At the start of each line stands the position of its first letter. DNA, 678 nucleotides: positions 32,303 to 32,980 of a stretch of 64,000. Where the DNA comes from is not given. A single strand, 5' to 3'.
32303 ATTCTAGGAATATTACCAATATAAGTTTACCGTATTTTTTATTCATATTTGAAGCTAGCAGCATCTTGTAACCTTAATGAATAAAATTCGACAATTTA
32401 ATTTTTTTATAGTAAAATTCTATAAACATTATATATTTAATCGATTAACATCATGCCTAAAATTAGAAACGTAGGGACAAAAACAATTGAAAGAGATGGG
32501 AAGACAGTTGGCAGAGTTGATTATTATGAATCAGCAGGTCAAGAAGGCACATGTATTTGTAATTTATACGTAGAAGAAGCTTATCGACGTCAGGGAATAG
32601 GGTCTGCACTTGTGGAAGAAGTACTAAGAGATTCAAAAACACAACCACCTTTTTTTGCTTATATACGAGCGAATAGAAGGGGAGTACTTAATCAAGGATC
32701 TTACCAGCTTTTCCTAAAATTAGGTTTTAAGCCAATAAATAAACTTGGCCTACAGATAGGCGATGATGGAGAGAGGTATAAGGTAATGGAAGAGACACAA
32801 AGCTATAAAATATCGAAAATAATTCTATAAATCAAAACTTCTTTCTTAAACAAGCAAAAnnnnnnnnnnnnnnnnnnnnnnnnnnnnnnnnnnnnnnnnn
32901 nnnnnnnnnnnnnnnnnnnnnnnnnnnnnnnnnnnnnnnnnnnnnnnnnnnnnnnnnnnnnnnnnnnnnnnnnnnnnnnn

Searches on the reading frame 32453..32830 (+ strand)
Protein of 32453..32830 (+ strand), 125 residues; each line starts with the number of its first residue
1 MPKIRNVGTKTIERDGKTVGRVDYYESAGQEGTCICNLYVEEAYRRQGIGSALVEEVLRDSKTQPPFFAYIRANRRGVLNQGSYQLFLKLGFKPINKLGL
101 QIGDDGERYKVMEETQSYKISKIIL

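Call 26: search_protein_families(library=pfam, proteins=[window:32453-32830:+], max_evalue=0.001)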
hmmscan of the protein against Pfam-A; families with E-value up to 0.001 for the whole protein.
window:32453-32830:+ (125 aa): 6 families
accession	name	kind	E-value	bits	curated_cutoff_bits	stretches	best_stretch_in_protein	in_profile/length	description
PF13508.13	Acetyltransf_7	-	1.5e-10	41.8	27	1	12-94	8-84/84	Acetyltransferase (GNAT) domain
PF00583.31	Acetyltransf_1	-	4.8e-10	40.2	20.7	1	12-92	38-116/116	Acetyltransferase (GNAT) family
PF13673.13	Acetyltransf_10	-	1.5e-07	31.8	23.6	1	13-96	37-111/128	Acetyltransferase (GNAT) domain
PF14542.12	Acetyltransf_CG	-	3.1e-06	27.7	30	1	13-63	5-55/80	GCN5-related N-acetyl-transferase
PF08445.16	FR47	-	5.7e-05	23.5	22.1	1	31-95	20-80/86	FR47-like protein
PF05301.17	Acetyltransf_16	-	0.00044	20.6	27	1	31-70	100-139/173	GNAT acetyltransferase, Mec-17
